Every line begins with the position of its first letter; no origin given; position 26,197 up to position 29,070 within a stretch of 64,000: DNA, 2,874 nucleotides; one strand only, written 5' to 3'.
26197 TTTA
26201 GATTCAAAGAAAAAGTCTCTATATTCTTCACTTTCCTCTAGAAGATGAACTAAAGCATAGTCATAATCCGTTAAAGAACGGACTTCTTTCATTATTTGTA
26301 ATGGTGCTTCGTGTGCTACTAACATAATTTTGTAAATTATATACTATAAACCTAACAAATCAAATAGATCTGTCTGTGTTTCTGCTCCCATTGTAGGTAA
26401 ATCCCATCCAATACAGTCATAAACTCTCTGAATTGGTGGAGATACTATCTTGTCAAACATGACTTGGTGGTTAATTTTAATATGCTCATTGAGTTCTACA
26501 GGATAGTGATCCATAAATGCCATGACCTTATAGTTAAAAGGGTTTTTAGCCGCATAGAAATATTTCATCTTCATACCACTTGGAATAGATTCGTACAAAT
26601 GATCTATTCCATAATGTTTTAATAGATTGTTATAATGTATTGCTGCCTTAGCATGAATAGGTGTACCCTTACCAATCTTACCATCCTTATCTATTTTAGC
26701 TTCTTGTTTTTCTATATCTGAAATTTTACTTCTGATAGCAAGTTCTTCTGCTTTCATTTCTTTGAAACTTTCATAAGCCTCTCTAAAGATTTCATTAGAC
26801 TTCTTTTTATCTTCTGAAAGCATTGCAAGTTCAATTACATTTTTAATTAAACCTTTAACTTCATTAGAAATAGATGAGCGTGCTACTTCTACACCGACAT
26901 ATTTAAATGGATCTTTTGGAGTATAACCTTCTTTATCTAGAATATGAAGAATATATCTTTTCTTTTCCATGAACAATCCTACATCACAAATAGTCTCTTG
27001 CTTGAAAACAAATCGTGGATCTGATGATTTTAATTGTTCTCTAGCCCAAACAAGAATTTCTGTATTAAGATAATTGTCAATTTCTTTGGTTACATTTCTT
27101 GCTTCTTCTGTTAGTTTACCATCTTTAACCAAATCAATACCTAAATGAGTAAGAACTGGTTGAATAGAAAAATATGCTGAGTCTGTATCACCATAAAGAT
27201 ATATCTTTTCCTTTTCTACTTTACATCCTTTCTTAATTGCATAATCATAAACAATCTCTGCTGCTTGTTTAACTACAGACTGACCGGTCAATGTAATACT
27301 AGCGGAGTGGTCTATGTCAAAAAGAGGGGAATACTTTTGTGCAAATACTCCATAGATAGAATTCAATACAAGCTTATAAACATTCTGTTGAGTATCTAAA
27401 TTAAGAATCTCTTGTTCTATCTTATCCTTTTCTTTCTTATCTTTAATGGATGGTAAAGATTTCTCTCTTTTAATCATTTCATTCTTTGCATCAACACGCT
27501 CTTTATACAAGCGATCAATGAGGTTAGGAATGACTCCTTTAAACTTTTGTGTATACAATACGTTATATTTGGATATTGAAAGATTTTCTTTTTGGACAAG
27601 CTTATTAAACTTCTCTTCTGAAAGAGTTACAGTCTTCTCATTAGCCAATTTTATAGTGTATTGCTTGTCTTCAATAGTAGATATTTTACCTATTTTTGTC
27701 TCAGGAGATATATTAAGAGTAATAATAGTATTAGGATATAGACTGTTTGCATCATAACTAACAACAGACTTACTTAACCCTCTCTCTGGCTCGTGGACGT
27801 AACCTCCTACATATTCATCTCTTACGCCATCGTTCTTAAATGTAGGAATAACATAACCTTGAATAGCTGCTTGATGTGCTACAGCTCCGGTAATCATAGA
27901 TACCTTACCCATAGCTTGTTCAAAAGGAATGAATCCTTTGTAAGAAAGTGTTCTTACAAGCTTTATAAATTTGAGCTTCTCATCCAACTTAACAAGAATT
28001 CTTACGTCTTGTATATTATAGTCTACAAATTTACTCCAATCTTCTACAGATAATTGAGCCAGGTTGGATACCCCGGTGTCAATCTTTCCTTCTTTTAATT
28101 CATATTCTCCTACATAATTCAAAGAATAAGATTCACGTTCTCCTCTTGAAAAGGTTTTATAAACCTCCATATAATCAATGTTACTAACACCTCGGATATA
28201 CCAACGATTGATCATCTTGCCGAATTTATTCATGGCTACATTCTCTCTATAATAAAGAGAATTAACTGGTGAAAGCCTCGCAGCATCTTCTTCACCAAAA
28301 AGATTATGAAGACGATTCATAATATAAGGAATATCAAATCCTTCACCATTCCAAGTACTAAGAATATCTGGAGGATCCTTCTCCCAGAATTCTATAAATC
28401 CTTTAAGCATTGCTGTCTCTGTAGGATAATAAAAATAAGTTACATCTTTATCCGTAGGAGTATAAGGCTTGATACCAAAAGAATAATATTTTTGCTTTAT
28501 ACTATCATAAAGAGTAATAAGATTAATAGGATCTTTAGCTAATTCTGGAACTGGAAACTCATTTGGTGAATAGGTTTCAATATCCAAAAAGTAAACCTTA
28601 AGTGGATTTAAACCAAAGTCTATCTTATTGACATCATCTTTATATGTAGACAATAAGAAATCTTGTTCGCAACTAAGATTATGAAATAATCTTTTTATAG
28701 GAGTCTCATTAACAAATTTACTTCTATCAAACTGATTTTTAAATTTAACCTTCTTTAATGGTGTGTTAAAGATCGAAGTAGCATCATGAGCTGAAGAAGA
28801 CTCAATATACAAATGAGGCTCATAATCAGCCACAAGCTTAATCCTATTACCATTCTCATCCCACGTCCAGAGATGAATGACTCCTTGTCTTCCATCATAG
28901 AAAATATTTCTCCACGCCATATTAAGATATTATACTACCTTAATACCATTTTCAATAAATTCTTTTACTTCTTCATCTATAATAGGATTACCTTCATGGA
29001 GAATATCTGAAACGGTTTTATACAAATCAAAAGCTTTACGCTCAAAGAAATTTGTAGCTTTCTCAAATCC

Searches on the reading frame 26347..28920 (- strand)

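Call 11: search_protein_families(library=pfam, proteins=[window:26347-28920:-], max_evalue=0.001)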
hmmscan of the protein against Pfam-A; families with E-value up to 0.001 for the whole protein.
window:26347-28920:- (858 aa): 3 families
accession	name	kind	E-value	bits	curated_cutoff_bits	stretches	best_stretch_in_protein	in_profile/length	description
PF00136.26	DNA_pol_B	-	1.2e-27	97.3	23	1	343-836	15-452/453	DNA polymerase family B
PF03104.25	DNA_pol_B_exo1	-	3.9e-22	79.3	23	1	86-270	50-242/242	DNA polymerase family B, exonuclease domain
PF10108.15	DNA_pol_B_exo2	-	6.8e-05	23.1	24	1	167-306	36-163/213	Predicted 3'-5' exonuclease related to the exonuclease domain of PolB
